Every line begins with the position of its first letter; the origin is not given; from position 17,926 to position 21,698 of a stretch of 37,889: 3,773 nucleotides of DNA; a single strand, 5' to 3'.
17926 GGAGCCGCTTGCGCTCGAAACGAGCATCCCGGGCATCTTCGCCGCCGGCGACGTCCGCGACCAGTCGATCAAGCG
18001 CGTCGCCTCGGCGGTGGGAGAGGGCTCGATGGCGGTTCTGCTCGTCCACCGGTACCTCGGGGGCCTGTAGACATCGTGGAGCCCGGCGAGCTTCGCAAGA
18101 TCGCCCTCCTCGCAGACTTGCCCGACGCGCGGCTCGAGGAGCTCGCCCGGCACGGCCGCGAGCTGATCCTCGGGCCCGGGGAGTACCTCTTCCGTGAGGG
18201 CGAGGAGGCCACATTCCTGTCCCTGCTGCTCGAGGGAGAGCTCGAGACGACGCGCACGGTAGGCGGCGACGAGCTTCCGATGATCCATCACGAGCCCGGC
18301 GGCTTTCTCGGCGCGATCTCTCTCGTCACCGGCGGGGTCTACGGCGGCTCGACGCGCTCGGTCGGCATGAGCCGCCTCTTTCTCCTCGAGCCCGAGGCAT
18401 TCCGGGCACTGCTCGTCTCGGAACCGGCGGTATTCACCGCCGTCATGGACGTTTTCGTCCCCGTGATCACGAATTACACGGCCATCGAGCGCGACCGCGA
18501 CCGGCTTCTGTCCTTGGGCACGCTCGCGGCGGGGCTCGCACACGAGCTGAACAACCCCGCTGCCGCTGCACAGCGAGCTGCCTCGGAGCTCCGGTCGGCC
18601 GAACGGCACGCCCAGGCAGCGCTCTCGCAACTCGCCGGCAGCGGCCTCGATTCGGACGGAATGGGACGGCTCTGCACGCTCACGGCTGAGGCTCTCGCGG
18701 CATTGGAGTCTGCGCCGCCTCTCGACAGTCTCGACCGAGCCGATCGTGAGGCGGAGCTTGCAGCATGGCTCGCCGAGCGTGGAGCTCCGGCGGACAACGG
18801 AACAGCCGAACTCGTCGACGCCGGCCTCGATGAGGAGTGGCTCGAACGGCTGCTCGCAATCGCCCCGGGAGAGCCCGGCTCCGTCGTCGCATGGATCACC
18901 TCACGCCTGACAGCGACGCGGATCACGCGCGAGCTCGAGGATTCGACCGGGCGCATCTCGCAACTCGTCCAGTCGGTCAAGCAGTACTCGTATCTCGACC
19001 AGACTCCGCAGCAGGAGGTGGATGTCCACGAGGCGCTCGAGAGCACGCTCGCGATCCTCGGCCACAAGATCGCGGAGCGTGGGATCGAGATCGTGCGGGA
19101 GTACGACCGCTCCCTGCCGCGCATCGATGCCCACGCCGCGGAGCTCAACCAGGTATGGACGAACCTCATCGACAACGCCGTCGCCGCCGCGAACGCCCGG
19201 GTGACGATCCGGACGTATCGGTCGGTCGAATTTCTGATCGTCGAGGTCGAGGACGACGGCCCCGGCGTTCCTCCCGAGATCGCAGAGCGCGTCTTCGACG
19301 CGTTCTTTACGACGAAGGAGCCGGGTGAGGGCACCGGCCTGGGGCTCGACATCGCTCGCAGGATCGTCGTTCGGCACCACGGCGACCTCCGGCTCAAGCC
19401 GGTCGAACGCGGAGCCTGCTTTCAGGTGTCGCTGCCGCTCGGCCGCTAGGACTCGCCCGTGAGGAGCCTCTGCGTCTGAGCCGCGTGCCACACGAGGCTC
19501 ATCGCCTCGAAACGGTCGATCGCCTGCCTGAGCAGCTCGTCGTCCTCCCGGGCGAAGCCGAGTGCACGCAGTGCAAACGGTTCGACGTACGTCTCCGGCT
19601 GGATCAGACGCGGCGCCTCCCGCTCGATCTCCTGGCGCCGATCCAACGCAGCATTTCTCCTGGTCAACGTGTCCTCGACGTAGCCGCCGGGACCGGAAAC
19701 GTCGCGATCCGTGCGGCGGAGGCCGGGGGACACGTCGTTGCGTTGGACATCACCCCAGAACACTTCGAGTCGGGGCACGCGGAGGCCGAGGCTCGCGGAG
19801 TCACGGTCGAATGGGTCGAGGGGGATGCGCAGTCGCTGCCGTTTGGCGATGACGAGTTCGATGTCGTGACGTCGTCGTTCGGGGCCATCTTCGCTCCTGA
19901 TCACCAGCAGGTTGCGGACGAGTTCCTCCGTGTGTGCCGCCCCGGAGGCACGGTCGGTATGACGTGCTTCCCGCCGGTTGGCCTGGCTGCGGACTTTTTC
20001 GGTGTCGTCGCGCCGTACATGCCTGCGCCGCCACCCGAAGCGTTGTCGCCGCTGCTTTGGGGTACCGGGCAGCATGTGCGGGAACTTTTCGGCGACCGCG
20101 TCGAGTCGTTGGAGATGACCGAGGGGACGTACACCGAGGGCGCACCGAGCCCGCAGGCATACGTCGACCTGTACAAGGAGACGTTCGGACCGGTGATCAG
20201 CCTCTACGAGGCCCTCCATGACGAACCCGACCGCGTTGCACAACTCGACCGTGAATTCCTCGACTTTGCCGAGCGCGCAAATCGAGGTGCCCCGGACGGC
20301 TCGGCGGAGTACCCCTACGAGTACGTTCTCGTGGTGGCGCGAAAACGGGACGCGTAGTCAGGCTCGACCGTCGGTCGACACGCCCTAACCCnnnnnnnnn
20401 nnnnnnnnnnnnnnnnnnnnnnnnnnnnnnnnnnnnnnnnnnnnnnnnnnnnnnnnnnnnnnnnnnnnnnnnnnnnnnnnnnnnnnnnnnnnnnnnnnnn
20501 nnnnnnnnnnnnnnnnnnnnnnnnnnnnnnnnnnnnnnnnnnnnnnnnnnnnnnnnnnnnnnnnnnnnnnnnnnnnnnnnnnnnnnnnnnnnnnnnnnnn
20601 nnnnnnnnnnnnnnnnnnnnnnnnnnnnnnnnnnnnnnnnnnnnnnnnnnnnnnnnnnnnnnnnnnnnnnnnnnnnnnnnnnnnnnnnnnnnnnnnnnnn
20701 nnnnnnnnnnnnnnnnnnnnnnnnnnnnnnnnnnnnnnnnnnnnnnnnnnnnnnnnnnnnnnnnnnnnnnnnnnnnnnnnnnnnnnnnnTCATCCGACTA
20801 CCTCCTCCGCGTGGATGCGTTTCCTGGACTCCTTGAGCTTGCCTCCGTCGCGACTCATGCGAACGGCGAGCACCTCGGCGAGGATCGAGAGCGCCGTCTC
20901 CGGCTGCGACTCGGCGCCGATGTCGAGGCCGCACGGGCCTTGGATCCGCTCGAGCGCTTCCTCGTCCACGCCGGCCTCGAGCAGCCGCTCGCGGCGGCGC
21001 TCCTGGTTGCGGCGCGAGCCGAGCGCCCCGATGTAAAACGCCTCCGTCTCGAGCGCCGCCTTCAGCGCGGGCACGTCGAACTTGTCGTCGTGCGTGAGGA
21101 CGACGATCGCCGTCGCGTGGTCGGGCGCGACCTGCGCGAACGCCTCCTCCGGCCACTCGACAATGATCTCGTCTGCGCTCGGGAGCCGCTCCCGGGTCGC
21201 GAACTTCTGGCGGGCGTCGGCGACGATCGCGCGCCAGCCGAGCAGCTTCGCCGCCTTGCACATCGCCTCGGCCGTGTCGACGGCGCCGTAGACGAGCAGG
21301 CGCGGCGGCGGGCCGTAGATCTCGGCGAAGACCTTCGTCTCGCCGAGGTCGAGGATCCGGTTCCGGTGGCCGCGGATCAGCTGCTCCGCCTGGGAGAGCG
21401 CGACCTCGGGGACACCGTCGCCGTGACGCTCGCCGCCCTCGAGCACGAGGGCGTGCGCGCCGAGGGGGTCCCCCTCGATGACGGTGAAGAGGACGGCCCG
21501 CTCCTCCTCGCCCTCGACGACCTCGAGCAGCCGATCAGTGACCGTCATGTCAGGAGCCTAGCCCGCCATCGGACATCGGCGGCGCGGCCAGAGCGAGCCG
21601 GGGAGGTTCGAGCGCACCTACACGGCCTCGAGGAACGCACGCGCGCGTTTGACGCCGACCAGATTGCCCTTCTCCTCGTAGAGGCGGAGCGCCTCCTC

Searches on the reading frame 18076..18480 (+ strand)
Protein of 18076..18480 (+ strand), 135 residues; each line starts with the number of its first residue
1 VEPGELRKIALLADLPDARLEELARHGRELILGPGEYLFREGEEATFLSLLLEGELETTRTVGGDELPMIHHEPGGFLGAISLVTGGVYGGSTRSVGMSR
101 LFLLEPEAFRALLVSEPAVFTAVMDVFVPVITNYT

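Call 63: search_dna_similar(query=window:18076-18480:+, collection=plasmids, mode=protein, max_evalue=0.001, max_rows=40)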
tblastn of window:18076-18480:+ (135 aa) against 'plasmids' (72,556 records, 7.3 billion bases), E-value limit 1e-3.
Records with a match: 2; places in all: 2; records where one place covers at least 80% of the query: 2.
Best place of each record, by identity: <60% 2.
By first word of the organism name: Paraburkholderia 1; Deinococcus 1.
By predicted mobility (MOB-suite, as given by PLSDB): mobilizable 1; non-mobilizable 1.
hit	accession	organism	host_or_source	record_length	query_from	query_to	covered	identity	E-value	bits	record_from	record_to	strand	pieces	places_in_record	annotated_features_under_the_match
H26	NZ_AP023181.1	Paraburkholderia sp. PGU19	Physopelta gutta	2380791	5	119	85%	34.8%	4e-4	46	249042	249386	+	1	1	none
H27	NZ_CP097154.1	Deinococcus sp. QL22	-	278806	1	124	92%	32.3%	4e-5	49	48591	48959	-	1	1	FAD-dependent oxidoreductase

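Call 64: get_annotated_region(hit=H27, flank=4000)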
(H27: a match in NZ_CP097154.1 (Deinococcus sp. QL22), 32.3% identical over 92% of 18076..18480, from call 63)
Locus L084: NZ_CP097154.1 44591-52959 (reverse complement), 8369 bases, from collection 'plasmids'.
description: Deinococcus sp. QL22 plasmid unnamed6, complete sequence
organism: Deinococcus sp. QL22 (NCBI taxid 2939437)
taxonomy: Bacteria; Deinococcota; Deinococci; Deinococcales; Deinococcaceae; Deinococcus; Deinococcus sp. QL22
host: -; source: -; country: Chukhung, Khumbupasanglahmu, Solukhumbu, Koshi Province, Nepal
typing (MOB-suite, as given by PLSDB): non-mobilizable
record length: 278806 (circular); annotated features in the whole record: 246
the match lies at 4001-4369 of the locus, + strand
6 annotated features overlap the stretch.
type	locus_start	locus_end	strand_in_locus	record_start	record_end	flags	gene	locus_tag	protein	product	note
CDS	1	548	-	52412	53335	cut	-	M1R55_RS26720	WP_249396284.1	sugar ABC transporter permease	-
CDS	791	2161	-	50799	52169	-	-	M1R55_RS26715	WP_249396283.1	sugar ABC transporter substrate-binding protein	-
CDS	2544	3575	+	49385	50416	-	-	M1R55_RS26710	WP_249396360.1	LacI family DNA-binding transcriptional regulator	GO:0006351 - DNA-templated transcription [Evidence IEA]; GO:0045892 - negative regulation of DNA-templated ...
CDS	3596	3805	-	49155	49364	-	-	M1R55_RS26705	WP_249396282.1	hypothetical protein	-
CDS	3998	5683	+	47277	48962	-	-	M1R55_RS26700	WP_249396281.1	FAD-dependent oxidoreductase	-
CDS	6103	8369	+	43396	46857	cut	-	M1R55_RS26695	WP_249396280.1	EAL domain-containing protein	-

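Call 65: get_annotated_region(hit=H26, flank=4000)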
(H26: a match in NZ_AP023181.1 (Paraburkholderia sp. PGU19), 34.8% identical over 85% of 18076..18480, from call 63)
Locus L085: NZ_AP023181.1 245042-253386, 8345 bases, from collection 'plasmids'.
description: Paraburkholderia sp. PGU19 plasmid PPGU19_p1, complete sequence
organism: Paraburkholderia sp. PGU19 (NCBI taxid 2735434)
taxonomy: Bacteria; Pseudomonadota; Betaproteobacteria; Burkholderiales; Burkholderiaceae; Paraburkholderia; Paraburkholderia sp. PGU19
host: -; source: Physopelta gutta; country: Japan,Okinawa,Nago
typing (MOB-suite, as given by PLSDB): mobilizable; relaxase MOBP,MOBP
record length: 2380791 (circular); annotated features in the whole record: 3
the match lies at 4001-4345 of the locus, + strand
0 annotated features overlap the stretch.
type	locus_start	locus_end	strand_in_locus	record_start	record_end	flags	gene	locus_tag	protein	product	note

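Call 96: find_homologous_proteins(query=window:18076-18480:+, max_evalue=0.001)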
Query window:18076-18480:+ (135 aa): 11 proteins with E <= 0.001 among 261 candidates.
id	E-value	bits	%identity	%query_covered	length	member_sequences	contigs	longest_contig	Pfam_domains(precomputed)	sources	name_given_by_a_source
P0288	2.6e-69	249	87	100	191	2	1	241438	PF00027.36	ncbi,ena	-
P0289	2.0e-68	246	87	100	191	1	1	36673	PF00027.36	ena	-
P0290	2.4e-67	243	87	100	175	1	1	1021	PF00027.36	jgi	jgi:CRP-like cAMP-binding protein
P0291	4.5e-61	222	82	100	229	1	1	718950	PF00027.36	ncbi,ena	-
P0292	3.2e-58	213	79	100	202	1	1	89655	PF00027.36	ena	-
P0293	2.9e-56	207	87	84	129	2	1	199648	PF00027.36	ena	-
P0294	1.7e-47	179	65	100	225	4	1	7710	PF00027.36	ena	-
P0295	8.3e-45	170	80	73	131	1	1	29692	PF00027.36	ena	-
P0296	7.6e-28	115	61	74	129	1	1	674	PF00027.36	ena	-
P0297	5.3e-21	93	50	78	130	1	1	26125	PF00027.36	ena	-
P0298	6.6e-21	93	44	97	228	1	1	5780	PF00027.36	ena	-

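Call 98: find_encoding_contigs(protein=P0288, flank=5000, max_places=2)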
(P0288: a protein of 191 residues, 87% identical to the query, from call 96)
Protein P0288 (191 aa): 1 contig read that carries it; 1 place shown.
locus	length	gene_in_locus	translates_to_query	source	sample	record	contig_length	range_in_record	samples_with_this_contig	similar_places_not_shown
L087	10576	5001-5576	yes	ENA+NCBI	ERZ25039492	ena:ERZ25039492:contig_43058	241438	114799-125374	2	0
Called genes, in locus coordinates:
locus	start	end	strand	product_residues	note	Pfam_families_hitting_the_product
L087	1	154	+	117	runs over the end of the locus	PF02311:AraC_binding (weak), PF07883:Cupin_2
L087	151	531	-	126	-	PF13279:4HBT_2, PF03061:4HBT (weak)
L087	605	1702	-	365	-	PF08240:ADH_N, PF00107:ADH_zinc_N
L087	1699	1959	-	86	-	PF00857:Isochorismatase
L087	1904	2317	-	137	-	PF00857:Isochorismatase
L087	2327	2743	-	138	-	PF08450:SGL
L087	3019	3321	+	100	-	-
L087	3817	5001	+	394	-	PF01946:Thi4 (weak), PF00890:FAD_binding_2 (weak), PF07992:Pyr_redox_2, PF12831:FAD_oxidored (weak), PF13738:Pyr_redox_3, PF00070:Pyr_redox (weak)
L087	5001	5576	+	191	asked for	PF00027:cNMP_binding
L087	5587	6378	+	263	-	PF02518:HATPase_c, PF14501:HATPase_c_5 (weak)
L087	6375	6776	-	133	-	PF01641:SelR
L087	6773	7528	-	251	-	PF13478:XdhC_C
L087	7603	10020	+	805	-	PF00211:Guanylate_cyc, PF00931:NB-ARC (faint), PF25872:HTH_77 (faint)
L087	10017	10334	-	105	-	PF02625:XdhC_CoxI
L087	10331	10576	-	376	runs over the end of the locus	PF05762:VWA_CoxE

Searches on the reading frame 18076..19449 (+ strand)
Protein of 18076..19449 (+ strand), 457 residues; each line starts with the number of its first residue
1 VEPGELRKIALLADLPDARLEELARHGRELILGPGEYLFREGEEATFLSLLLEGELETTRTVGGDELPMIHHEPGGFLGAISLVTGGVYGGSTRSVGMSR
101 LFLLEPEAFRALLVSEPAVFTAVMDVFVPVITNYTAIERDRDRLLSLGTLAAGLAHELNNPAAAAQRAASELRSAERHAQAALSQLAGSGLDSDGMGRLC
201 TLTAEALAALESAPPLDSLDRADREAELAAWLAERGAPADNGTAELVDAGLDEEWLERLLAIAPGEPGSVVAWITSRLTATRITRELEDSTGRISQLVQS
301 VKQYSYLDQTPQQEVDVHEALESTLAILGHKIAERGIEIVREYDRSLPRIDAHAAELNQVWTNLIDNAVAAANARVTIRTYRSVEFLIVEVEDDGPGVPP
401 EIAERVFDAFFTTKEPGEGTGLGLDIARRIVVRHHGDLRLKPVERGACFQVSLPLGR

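Call 3: search_protein_families(library=pfam, proteins=[window:18076-19449:+], max_evalue=0.01)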
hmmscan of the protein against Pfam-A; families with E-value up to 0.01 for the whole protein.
window:18076-19449:+ (457 aa): 5 families
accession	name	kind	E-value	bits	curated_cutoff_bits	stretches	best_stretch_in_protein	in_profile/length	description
PF02518.31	HATPase_c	-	9.3e-23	81.2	26.4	1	355-456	4-110/111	Histidine kinase-, DNA gyrase B-, and HSP90-like ATPase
PF00027.35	cNMP_binding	-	6.4e-11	42.5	27.5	1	33-113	5-86/89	Cyclic nucleotide-binding domain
PF14501.12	HATPase_c_5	-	0.00024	21.4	22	1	355-449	4-97/102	GHKL domain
PF13589.12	HATPase_c_3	-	0.0019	18.7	25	1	357-415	3-62/137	Histidine kinase-, DNA gyrase B-, and HSP90-like ATPase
PF00512.31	HisKA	-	0.0021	18.5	26.9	0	147-174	2-29/66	His Kinase A (phospho-acceptor) domain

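Call 4: search_protein_families(library=ncbifam, proteins=[window:18076-19449:+], max_evalue=0.01)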
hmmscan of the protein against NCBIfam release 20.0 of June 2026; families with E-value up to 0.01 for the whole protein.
window:18076-19449:+ (457 aa): 80 families (the best 25 are shown)
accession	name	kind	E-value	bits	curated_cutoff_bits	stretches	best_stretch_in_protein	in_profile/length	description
NF008468.0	PRK11360.1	equivalog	3.4e-37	128.1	646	2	292-455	442-608/616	two-component system sensor histidine kinase AtoS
NF038348.1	T2SS_HK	subfamily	6.9e-37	127.1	450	1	286-455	403-573/574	histidine kinase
NF052574.1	HisKinEspCMyxo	equivalog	9.9e-33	113.3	1200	1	284-454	460-636/785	serine histidine kinase EspC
NF007688.0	PRK10364.1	equivalog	4.8e-26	91.5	479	2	311-455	306-451/460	two-component system sensor histidine kinase ZraS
NF010411.0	PRK13837.1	equivalog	2.3e-25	88.7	647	1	279-455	484-675/828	two-component system VirA-like sensor kinase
NF052573.1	HisKinEspAMyxo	equivalog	1e-24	86.6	1400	2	281-453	429-609/755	serine histidine kinase EspA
NF047497.1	HK_LIC_12097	equivalog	4.5e-24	84.8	500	1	293-455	200-366/367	LIC_12097 family sensor histidine kinase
NF046026.1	HisKinCckACaul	equivalog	6.2e-24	84.1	1000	1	287-455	344-532/678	cell cycle histidine kinase CckA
NF008312.0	PRK11100.1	equivalog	1e-22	80.7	356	1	280-454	290-473/477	two-component system sensor histidine kinase CreC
NF046044.1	PnpS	equivalog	1.2e-22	80.4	400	1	289-454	215-390/390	two-component system histidine kinase PnpS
NF047466.1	hybrid_RR_LvrB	exception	8.7e-21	74.5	500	1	280-443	187-363/377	hybrid histidine kinase/response regulator LvrB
TIGR02966.1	phoR_proteo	equivalog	2.2e-20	72.9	334.2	1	280-452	150-332/333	phosphate regulon sensor histidine kinase PhoR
NF007004.0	PRK09467.1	equivalog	2.6e-20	72.7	415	1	282-455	267-436/440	two-component system sensor histidine kinase EnvZ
NF058527.1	HistKinChvGCaul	equivalog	1.7e-19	69.9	740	1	281-454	341-532/535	two-component sensor histidine kinase ChvG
NF006800.0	PRK09303.1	equivalog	1.8e-19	69.9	342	1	284-455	200-377/383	histidine kinase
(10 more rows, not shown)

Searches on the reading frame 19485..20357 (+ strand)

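Call 3: search_protein_families(library=pfam, proteins=[window:19485-20357:+], max_evalue=0.01)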
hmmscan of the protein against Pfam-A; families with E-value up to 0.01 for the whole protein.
window:19485-20357:+ (290 aa): 10 families
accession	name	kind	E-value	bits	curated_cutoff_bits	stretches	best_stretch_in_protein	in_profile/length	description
PF13649.12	Methyltransf_25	-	1e-21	77.9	27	1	63-155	1-97/97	Methyltransferase domain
PF08241.18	Methyltransf_11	-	6.9e-20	71.9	21.2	1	64-157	1-93/95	Methyltransferase domain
PF01209.24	Ubie_methyltran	-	6.1e-19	68.7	20.1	1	58-158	46-150/233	ubiE/COQ5 methyltransferase family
PF13847.12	Methyltransf_31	-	2.6e-14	53.6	27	1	58-158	2-108/145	Methyltransferase domain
PF08242.18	Methyltransf_12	-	4.1e-10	40.7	30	1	64-156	1-97/98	Methyltransferase domain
PF13489.12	Methyltransf_23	-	2.1e-05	24.7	27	1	45-157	8-114/164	Methyltransferase domain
PF07021.18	MetW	-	2.7e-05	24.3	21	1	52-152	6-103/193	Methionine biosynthesis protein MetW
PF02353.26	CMAS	-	0.0012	18.7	27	1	55-107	58-111/273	Mycolic acid cyclopropane synthetase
PF05175.20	MTS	-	0.0017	18.5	23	1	56-129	30-103/170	Methyltransferase small domain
PF06325.19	PrmA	-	0.0021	18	22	1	53-159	155-258/296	Ribosomal protein L11 methyltransferase (PrmA)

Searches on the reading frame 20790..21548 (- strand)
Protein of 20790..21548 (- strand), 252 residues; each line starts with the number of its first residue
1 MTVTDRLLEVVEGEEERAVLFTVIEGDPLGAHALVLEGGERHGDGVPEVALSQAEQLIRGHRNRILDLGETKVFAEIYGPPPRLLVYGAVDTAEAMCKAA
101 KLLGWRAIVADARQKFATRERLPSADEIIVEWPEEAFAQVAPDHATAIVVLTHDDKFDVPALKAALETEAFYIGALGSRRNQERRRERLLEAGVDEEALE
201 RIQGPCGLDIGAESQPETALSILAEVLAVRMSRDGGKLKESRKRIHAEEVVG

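Call 87: search_protein_families(library=pfam, proteins=[window:20790-21548:-], max_evalue=0.0001)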
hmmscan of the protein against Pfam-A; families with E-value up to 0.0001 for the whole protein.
window:20790-21548:- (252 aa): 1 family
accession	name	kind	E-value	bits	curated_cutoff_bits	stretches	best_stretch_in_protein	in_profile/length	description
PF13478.12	XdhC_C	-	2.3e-40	138.4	29.7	1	84-226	1-125/125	XdhC Rossmann domain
